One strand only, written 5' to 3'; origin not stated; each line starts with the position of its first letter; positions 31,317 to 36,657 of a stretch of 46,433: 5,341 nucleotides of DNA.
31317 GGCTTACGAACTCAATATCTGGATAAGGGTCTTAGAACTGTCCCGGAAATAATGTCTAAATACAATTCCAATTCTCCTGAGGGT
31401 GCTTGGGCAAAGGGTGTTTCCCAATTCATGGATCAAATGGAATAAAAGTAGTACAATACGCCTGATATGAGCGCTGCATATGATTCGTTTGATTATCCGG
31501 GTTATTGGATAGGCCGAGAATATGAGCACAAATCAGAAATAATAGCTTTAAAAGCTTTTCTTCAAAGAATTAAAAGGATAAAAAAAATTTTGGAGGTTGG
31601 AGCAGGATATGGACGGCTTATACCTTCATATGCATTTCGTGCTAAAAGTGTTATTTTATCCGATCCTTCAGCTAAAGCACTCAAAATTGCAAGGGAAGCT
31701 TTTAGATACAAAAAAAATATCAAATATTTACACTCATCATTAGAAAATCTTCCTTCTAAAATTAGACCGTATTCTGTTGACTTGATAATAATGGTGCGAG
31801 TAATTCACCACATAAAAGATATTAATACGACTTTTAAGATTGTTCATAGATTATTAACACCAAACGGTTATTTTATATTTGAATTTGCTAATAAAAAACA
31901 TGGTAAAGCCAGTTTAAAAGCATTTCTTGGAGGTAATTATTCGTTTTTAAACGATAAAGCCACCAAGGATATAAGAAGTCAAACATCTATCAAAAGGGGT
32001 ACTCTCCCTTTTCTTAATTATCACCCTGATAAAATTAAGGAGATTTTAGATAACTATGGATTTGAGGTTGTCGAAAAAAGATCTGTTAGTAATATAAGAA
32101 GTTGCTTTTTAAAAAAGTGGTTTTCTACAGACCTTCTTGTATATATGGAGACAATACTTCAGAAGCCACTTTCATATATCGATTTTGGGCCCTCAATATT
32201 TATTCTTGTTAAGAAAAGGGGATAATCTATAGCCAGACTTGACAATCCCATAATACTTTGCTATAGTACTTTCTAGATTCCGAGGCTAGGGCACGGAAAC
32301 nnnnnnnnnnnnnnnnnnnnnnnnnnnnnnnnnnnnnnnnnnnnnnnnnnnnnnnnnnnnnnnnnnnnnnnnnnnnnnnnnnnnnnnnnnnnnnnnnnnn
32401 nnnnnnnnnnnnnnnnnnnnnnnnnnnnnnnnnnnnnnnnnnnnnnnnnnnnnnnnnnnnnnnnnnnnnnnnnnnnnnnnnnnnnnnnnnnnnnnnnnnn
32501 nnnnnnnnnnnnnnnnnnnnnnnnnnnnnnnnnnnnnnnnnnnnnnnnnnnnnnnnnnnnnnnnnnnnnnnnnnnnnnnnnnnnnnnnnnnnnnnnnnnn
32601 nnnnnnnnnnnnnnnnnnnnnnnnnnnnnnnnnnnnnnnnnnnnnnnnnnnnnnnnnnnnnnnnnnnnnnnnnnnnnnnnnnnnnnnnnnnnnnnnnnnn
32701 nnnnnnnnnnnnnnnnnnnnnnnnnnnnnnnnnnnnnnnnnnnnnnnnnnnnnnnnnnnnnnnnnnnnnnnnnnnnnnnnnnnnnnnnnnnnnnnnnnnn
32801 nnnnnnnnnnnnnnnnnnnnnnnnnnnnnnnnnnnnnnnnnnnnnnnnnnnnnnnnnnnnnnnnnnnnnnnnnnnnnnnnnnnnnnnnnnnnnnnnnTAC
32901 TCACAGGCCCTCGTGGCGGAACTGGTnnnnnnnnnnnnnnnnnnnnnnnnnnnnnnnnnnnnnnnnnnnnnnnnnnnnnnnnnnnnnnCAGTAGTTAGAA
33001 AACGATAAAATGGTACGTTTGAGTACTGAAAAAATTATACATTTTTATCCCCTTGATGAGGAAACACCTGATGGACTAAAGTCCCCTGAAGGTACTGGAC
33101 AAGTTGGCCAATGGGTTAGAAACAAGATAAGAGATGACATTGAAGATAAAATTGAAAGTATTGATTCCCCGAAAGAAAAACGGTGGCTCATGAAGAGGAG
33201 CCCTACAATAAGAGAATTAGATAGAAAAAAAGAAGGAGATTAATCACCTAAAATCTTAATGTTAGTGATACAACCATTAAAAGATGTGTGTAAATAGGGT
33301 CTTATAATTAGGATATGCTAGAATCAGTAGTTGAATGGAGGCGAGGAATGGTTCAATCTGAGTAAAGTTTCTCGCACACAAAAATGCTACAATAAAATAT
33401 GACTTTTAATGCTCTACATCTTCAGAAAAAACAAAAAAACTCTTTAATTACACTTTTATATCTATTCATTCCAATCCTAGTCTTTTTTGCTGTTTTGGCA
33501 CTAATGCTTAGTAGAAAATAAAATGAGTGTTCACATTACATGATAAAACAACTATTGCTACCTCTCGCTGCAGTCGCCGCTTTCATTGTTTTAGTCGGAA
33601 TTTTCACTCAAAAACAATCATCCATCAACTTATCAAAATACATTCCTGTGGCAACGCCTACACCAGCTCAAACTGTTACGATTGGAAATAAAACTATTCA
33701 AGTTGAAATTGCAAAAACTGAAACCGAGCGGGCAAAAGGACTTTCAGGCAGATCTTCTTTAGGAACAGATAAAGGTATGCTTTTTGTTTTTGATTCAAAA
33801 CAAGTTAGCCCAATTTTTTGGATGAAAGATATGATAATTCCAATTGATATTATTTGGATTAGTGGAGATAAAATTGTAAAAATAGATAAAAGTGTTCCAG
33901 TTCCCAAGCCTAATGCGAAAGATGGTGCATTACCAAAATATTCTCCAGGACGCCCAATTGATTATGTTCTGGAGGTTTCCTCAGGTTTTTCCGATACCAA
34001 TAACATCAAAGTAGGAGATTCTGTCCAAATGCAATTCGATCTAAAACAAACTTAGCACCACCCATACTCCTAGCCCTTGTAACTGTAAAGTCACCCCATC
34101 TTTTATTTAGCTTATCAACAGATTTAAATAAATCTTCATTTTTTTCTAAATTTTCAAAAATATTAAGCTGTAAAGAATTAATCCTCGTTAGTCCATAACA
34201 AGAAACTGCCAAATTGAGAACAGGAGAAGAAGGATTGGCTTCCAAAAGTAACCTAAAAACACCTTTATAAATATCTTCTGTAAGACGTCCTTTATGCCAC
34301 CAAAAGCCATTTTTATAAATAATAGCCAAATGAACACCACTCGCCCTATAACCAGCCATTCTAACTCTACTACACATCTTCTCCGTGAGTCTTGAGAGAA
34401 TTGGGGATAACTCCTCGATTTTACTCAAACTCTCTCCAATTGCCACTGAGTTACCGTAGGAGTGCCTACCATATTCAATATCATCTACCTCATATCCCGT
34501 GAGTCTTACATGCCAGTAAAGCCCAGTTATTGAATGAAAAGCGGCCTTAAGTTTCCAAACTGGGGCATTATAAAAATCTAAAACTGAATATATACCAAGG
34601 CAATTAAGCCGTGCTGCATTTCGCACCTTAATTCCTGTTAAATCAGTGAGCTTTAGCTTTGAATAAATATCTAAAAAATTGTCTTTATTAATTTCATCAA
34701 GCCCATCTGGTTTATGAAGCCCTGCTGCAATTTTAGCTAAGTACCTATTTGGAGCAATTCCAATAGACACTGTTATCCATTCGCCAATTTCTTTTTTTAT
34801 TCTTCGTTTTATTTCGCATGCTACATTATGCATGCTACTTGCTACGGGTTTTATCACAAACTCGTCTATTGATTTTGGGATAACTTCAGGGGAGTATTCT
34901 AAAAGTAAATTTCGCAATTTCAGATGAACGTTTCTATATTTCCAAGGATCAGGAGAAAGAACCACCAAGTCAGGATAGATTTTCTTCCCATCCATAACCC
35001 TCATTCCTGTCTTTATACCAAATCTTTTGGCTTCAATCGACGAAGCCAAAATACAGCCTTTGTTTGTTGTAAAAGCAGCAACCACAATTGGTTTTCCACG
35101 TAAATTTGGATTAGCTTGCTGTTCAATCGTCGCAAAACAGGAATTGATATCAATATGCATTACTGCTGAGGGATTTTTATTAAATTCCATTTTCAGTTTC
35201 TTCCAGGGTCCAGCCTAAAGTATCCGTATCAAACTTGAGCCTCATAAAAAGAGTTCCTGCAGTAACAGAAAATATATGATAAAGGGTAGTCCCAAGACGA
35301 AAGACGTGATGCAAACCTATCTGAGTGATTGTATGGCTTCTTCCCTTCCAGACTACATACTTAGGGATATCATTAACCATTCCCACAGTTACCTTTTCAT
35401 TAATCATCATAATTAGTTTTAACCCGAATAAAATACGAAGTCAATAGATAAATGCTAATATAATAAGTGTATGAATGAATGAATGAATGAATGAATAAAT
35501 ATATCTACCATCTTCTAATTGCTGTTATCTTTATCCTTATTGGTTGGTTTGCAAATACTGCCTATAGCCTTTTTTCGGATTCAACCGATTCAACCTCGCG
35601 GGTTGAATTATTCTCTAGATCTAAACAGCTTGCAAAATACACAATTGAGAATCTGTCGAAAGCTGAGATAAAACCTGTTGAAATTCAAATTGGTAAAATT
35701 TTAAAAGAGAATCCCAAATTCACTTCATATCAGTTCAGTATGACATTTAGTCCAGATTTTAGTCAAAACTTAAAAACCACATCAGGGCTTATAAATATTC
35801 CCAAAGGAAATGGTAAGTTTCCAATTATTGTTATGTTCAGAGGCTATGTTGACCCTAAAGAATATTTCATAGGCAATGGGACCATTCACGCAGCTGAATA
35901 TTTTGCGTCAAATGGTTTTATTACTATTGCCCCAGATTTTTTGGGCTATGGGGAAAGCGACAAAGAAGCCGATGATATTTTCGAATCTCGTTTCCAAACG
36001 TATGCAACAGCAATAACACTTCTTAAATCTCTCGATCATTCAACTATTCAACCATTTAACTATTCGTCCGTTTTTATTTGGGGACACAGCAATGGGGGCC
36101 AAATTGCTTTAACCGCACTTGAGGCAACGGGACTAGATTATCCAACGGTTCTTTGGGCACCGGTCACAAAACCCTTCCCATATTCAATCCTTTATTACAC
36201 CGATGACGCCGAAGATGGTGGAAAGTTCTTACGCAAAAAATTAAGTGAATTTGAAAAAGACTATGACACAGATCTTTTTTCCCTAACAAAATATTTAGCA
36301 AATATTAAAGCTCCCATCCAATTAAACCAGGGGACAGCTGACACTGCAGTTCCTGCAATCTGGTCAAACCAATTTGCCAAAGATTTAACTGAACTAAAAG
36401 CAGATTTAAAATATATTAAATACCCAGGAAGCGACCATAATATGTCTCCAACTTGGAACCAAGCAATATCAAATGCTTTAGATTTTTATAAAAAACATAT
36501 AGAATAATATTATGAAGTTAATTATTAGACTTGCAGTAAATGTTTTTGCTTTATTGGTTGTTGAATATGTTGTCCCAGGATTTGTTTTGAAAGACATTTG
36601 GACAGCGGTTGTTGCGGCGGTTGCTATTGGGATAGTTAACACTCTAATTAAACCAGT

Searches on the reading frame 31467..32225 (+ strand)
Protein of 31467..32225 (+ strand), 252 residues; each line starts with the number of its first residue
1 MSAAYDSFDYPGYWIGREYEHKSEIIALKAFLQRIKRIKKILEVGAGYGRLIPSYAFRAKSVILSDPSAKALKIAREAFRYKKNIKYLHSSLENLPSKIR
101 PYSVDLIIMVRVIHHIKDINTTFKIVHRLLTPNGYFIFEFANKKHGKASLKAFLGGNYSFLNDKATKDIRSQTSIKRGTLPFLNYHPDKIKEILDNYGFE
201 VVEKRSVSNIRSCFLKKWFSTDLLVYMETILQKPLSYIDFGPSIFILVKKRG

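Call 20: search_protein_families(library=pfam, proteins=[window:31467-32225:+], max_evalue=0.001)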
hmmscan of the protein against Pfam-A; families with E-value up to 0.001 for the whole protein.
window:31467-32225:+ (252 aa): 8 families
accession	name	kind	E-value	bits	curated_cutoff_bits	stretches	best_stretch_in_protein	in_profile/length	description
PF08241.18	Methyltransf_11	-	3.6e-17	63.2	21.2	1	42-138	1-95/95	Methyltransferase domain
PF13489.12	Methyltransf_23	-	1.5e-15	57.8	27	1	28-203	13-163/164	Methyltransferase domain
PF08242.18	Methyltransf_12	-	9.2e-15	55.6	30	1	42-136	1-98/98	Methyltransferase domain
PF13649.12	Methyltransf_25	-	1.5e-14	54.9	27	1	41-134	1-97/97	Methyltransferase domain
PF13847.12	Methyltransf_31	-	8.6e-12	45.4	27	1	39-142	5-113/145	Methyltransferase domain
PF05175.20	MTS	-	5.7e-06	26.5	23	1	30-137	22-137/170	Methyltransferase small domain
PF01209.24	Ubie_methyltran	-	0.0003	20.7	20.1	1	36-143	46-157/233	ubiE/COQ5 methyltransferase family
PF02353.26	CMAS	-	0.00057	19.7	27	1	35-167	60-183/273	Mycolic acid cyclopropane synthetase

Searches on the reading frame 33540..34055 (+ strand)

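Call 21: search_protein_families(library=pfam, proteins=[window:33540-34055:+], max_evalue=0.001)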
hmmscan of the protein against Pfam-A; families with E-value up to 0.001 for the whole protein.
window:33540-34055:+ (171 aa): 1 family
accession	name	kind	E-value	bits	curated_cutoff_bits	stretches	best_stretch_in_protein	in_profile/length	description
PF02643.20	DUF192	-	8.6e-28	96.8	27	1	53-164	1-96/96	Uncharacterized ACR, COG1430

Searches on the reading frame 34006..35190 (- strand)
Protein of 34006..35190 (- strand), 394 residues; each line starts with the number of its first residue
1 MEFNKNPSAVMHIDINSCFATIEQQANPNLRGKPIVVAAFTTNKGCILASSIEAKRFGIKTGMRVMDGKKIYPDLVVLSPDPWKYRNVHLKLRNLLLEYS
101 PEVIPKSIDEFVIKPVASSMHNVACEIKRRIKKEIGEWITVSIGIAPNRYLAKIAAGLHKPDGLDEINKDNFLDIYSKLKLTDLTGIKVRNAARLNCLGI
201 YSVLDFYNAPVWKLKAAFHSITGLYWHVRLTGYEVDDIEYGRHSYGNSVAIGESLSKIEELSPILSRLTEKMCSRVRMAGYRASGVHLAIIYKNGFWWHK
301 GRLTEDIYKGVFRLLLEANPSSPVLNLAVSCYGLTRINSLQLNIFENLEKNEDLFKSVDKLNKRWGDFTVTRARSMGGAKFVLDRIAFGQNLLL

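Call 21: search_protein_families(library=pfam, proteins=[window:34006-35190:-], max_evalue=0.001)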
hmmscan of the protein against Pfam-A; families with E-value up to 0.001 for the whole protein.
window:34006-35190:- (394 aa): 2 families
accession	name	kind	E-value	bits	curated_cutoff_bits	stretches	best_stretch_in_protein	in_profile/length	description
PF00817.25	IMS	-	3.2e-34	118.4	23.2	1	13-156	1-147/148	impB/mucB/samB family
PF11799.13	IMS_C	-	3.1e-07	31.2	20.7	1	242-343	1-108/109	impB/mucB/samB family C-terminal domain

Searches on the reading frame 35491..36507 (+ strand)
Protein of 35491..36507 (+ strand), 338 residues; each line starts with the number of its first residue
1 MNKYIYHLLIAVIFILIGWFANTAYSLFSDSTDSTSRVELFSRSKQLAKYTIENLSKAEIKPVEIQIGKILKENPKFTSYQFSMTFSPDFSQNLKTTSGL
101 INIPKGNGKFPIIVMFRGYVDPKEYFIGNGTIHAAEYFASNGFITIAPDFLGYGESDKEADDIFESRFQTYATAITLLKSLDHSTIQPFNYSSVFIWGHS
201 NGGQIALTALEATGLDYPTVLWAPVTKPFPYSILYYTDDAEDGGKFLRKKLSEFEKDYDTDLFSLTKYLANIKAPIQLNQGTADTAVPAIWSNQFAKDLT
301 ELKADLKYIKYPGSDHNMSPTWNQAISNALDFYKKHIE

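Call 21: search_protein_families(library=pfam, proteins=[window:35491-36507:+], max_evalue=0.001)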
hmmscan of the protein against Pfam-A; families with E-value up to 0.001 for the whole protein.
window:35491-36507:+ (338 aa): 6 families
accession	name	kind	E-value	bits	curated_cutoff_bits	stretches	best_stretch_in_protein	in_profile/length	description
PF12146.15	Hydrolase_4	-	3.2e-11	43.4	27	1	133-232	22-117/239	Serine aminopeptidase, S33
PF00561.26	Abhydrolase_1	-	6.2e-10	39.6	25.8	1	111-211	1-88/245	alpha/beta hydrolase fold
PF00326.27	Peptidase_S9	-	7.6e-10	39.1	22.6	1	134-337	6-210/213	Prolyl oligopeptidase family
PF07224.18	Chlorophyllase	-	6.9e-09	35.4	26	1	97-208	29-132/301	Chlorophyllase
PF01738.24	DLH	-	2.3e-08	34.4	21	0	268-317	138-187/217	Dienelactone hydrolase family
PF12697.13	Abhydrolase_6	-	0.00013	23.2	26.3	1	139-242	24-110/217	Alpha/beta hydrolase family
